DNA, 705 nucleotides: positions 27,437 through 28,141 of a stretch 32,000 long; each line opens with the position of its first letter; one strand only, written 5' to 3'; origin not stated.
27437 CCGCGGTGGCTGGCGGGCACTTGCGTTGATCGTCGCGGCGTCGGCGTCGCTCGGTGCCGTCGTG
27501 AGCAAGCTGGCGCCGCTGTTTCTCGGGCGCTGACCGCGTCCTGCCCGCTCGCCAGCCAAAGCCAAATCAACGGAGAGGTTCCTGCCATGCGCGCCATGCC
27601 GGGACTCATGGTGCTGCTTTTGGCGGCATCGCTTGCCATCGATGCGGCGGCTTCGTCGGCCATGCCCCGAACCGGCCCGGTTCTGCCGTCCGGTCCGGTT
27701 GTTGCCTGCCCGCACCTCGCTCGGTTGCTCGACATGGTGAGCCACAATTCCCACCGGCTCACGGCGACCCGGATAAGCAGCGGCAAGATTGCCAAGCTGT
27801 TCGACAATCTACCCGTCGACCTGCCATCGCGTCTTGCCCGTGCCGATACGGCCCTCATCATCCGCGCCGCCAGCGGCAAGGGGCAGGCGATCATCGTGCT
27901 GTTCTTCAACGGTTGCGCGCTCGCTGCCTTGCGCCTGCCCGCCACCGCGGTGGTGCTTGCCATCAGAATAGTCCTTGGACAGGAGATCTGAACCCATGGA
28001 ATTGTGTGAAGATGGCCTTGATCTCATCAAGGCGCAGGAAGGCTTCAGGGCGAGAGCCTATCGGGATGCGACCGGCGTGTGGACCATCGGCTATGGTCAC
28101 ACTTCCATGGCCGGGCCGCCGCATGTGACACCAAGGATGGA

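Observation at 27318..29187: Four-gene lysis cassette with two uncharacterised membrane/exported components next to the GTA endolysin and holin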

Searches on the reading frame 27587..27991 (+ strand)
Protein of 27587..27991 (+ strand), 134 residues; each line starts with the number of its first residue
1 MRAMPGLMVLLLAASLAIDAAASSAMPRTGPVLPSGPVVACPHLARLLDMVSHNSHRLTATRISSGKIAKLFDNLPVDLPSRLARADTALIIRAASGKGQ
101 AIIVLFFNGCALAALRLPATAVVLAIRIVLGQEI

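Call 4: search_protein_families(library=pfam, proteins=[window:27587-27991:+], max_evalue=1)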
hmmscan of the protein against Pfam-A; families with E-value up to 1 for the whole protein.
window:27587-27991:+ (134 aa): 0 families

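Call 9: search_protein_families(library=phrogs, proteins=[window:27587-27991:+], max_evalue=1)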
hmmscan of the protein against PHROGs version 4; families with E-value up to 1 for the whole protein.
window:27587-27991:+ (134 aa): 0 families

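Call 10: search_protein_families(library=ncbifam, proteins=[window:27587-27991:+], max_evalue=1)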
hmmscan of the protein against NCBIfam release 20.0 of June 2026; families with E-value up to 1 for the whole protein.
window:27587-27991:+ (134 aa): 0 families

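Call 11: find_homologous_proteins(query=window:27587-27991:+, max_evalue=0.01)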
Query window:27587-27991:+ (134 aa): 3 proteins with E <= 0.01 among 1811 candidates.
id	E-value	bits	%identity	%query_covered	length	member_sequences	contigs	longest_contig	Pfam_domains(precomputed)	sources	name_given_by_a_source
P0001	1.3e-74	266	100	100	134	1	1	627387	-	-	-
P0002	4.5e-50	187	75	100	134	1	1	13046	-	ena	-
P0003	1.6e-48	182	72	100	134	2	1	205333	-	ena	-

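Call 13: find_encoding_contigs(protein=P0003, flank=8000, max_places=3)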
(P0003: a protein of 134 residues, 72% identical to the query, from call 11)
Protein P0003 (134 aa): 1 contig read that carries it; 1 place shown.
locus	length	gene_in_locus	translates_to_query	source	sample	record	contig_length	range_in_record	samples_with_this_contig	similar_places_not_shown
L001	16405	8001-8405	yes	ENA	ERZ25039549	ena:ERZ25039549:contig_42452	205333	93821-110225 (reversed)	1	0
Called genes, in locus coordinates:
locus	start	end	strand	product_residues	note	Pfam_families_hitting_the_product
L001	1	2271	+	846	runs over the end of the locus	PF13547:GTA_TIM, PF13550:Phage-tail_3 (weak)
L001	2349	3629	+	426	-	PF13550:Phage-tail_3, PF23666:Rcc01698_C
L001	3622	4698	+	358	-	PF10983:DUF2793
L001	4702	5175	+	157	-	-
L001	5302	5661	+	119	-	-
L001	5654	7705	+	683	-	-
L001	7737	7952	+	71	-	-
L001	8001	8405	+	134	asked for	-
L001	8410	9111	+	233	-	PF00959:Phage_lysozyme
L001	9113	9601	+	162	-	PF11351:GTA_holin_3TM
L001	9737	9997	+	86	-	PF00881:Nitroreductase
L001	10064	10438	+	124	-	PF03413:PepSY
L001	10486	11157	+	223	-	PF00072:Response_reg, PF00486:Trans_reg_C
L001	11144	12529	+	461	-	PF26769:HAMP_PhoQ, PF02518:HATPase_c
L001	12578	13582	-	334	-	PF01965:DJ-1_PfpI, PF12833:HTH_18, PF00165:HTH_AraC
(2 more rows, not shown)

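Call 14: find_encoding_contigs(protein=P0002, flank=8000, max_places=3)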
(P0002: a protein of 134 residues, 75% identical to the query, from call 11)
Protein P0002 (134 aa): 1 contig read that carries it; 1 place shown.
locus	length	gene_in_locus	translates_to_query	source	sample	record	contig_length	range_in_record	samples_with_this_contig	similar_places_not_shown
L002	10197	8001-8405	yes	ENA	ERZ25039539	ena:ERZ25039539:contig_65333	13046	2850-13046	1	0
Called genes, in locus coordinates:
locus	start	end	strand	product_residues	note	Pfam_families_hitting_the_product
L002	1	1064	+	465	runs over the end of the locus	-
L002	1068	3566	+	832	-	PF13547:GTA_TIM, PF13550:Phage-tail_3, PF23666:Rcc01698_C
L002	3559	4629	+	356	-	PF10983:DUF2793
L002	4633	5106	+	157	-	-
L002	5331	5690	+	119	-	-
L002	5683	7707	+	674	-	-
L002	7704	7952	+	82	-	-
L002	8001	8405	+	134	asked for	-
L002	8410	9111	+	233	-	PF00959:Phage_lysozyme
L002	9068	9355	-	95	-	-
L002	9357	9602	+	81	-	-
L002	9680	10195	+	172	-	?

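Call 24: find_homologous_proteins(query=A1, max_evalue=0.01)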
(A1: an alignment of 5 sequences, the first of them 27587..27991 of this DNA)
Query A1 (5 sequences) (134 aa, profile of the alignment): 8 proteins with E <= 0.01 among 8000 candidates.
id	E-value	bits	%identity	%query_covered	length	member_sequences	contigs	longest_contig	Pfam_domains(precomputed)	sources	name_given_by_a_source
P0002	4.5e-64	232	75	100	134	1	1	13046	-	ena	-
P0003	5.3e-63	229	72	100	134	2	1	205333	-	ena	-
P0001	2.4e-61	224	100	100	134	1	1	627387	-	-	-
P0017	7.6e-59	216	50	100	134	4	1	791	-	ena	-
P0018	4.3e-54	200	45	100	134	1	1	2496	-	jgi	jgi:hypothetical protein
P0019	1.1e-42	163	49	100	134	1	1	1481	-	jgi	jgi:hypothetical protein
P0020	7.0e-40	154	47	100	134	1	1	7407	-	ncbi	-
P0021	4.2e-34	135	46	63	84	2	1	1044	-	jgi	jgi:hypothetical protein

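Call 32: predict_structure(alignment_id=A2)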
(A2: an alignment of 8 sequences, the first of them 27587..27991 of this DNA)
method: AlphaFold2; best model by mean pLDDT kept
length: 134 residues; sequences in the alignment: 8
mean_pLDDT: 79.6   pTM: 0.65
mean pLDDT of the five models: 79.6, 78.4, 78.4, 78.0, 76.8
residues with pLDDT >= 90: 79; 70-90: 13; 50-70: 13; < 50: 29
segments of 3 or more residues with pLDDT < 50: 1-4, 10-27, 29-31
pLDDT, mean of each block of 10 residues (from residue 1): 48 46 44 55 94 96 93 92 92 95 96 95 93 67
secondary structure, 60 per line:
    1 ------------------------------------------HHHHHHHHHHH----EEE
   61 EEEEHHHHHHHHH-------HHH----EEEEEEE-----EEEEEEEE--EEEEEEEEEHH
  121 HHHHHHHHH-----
elements in order: H43-53 E58-64 H65-73 E88-94 E100-107 E110-118 H119-129

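Call 35: fold_search(model_id=the predicted structure, library=pdb)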
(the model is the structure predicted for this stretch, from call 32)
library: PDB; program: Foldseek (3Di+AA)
matches with E <= 10: 568; with E <= 0.001: 0
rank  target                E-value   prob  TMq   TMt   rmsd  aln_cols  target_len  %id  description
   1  7agv_B                1.4e-02  0.63  0.23  0.20  11.9        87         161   14  High-resolution structure of the K+/H+ antiporter subunit KhtT in complex with c-di-AMP (released 2021-03-31)
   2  7agv_F                2.6e-02  0.51  0.23  0.20  11.7        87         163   15  High-resolution structure of the K+/H+ antiporter subunit KhtT in complex with c-di-AMP (released 2021-03-31)
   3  7ahm_B                3.8e-02  0.47  0.23  0.20  11.9        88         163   14  Low-resolution structure of the K+/H+ antiporter subunit KhtT in complex with c-di-AMP (released 2021-03-31)
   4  7agw_A                3.8e-02  0.28  0.21  0.35  12.1        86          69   15  Structure of the N-domain of the K+/H+ antiporter subunit KhtT at pH 6.5 (released 2021-03-31)
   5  3iez_B                4.4e-02  0.91  0.31  0.42   6.3        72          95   14  Crystal structure of the RasGAP C-terminal (RGC) domain of IQGAP2 (released 2009-11-03)
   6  3iez_A                5.0e-02  0.87  0.31  0.42   6.9        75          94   16  Crystal structure of the RasGAP C-terminal (RGC) domain of IQGAP2 (released 2009-11-03)
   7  8cyk_A                6.5e-02  0.72  0.33  0.33   7.7       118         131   11  Crystal structure of hallucinated protein HALC1_878 (released 2022-09-28)
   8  7agv_H                7.4e-02  0.35  0.23  0.19  12.1        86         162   14  High-resolution structure of the K+/H+ antiporter subunit KhtT in complex with c-di-AMP (released 2021-03-31)
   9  7agv_D                9.5e-02  0.30  0.22  0.19  11.7        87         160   15  High-resolution structure of the K+/H+ antiporter subunit KhtT in complex with c-di-AMP (released 2021-03-31)
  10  8cyk_B                1.0e-01  0.69  0.35  0.36   7.3       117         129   13  Crystal structure of hallucinated protein HALC1_878 (released 2022-09-28)
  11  7ahm_A                1.4e-01  0.20  0.22  0.19  12.0        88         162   14  Low-resolution structure of the K+/H+ antiporter subunit KhtT in complex with c-di-AMP (released 2021-03-31)
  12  3q4j_B                1.8e-01  0.12  0.19  0.09  11.4        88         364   12  Structure of a small peptide ligand bound to E.coli DNA sliding clamp (released 2011-12-28)
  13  6p81_A                2.0e-01  0.09  0.18  0.08  12.8        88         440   11  Structure of DNA polymerase III, beta subunit/ beta sliding clamp from Klebsiella pneumoniae, expressed with an N-term (released 2019-07-10)
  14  3isu                  3.3e-01  0.33  0.27  0.34   7.2        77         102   17  Crystal structure of the RGC domain of IQGAP3 (released 2009-09-22)
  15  6amq_C                4.0e-01  0.10  0.20  0.10  10.9        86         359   14  Crystal structure of the DNA polymerase III subunit beta from Enterobacter cloacae (released 2017-11-01)
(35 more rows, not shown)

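Call 36: fold_search(model_id=the predicted structure, library=viral)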
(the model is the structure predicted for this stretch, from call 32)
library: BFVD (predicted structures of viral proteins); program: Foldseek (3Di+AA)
matches with E <= 10: 1008; with E <= 0.001: 0
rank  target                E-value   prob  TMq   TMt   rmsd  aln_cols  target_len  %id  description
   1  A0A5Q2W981            1.4e-02  0.82  0.33  0.30  12.2       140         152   14  (no name in the UniProt tables at hand)
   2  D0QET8                2.3e-02  0.60  0.31  0.24  18.7       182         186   12  p22 [Fig leaf mottle-associated virus 2]
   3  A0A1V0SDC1            7.3e-02  0.44  0.31  0.20  16.8       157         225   12  Uncharacterized protein [Indivirus ILV1]
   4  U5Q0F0                7.8e-02  0.85  0.29  0.55   5.8        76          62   13  Uncharacterized protein [Bacillus phage Spock]
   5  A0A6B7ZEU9            7.8e-02  0.35  0.22  0.17  12.8        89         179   20  Uncharacterized protein [Klebsiella phage N1M2]
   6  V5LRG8                8.4e-02  0.82  0.40  0.49   7.0       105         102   16  (no name in the UniProt tables at hand)
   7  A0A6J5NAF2            9.5e-02  0.21  0.22  0.21  13.8        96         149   14  Uncharacterized protein [uncultured Caudovirales phage]
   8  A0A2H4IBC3            1.0e-01  0.28  0.23  0.14  13.8       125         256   14  Uncharacterized protein [Erwinia phage vB_EamM_Y3]
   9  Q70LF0                1.1e-01  0.69  0.36  0.33   6.4       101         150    8  Uncharacterized protein ORF150 [Acidianus filamentous virus 1 (isolate United States/Yellowstone)]
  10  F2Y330                1.2e-01  0.47  0.27  0.35   5.1        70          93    8  (no name in the UniProt tables at hand)
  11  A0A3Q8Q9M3            1.2e-01  0.44  0.27  0.29   8.5        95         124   12  Putative viral structural protein [Sulfolobales Beppu filamentous phage 1]
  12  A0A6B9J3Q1            1.2e-01  0.35  0.25  0.21   8.1        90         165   10  Uncharacterized protein [Photobacterium phage PDCC-1]
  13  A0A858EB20            1.2e-01  0.28  0.21  0.19  12.6        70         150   16  Uncharacterized protein [Listeria phage vB_Liva_VAfA18]
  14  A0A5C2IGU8            1.3e-01  0.75  0.23  0.32   4.9        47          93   15  Uncharacterized protein [Listeria phage LP-039]
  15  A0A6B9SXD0            1.4e-01  0.77  0.23  0.17   3.2        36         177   17  (no name in the UniProt tables at hand)
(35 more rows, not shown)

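Call 37: search_protein_representatives(alignment_id=A2)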
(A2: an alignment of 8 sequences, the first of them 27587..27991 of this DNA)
Query: 8 sequences, 134 profile positions. Proteins with E-value up to 0.001 (for the whole library): 4; up to 1e-10: 3; up to 1e-30: 3. The best 4 are listed.
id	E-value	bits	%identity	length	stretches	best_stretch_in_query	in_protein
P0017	3.0e-60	218.3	-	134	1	1-134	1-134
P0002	3.2e-60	218.2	-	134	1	1-134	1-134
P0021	5.4e-32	126.9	-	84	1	51-134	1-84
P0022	5.9e-07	45.8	-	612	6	94-124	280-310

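Call 44: find_related_loci(query=A2, collection=viral_contigs, flank=6000)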
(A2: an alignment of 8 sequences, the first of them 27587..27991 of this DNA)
Query A2 (134 aa) in viral_contigs; peptide patterns used: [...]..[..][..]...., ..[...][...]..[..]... (x = any residue, [..] = any of these).
15 stretches matched a pattern; 1 encode a relative of the query (tblastn E <= 1e-3); 1 distinct loci.
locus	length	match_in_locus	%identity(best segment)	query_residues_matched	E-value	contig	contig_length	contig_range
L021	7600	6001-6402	47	1-134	2e-31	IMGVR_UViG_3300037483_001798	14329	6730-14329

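Call 81: search_solved_structures(query=A2, max_evalue=10)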
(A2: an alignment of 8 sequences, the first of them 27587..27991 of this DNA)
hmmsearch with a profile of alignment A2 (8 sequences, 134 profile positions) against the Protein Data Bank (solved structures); distinct sequences matched with E-value up to 10: 0.

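Call 96: search_protein_families(library=padloc, proteins=[window:27587-27991:+], max_evalue=0.1)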
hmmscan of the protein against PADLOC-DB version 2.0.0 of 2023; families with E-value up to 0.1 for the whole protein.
window:27587-27991:+ (134 aa): 1 family
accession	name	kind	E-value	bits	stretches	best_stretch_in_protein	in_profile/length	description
PDLC02794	SspF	-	0.035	10.7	1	62-108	146-193/572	SspF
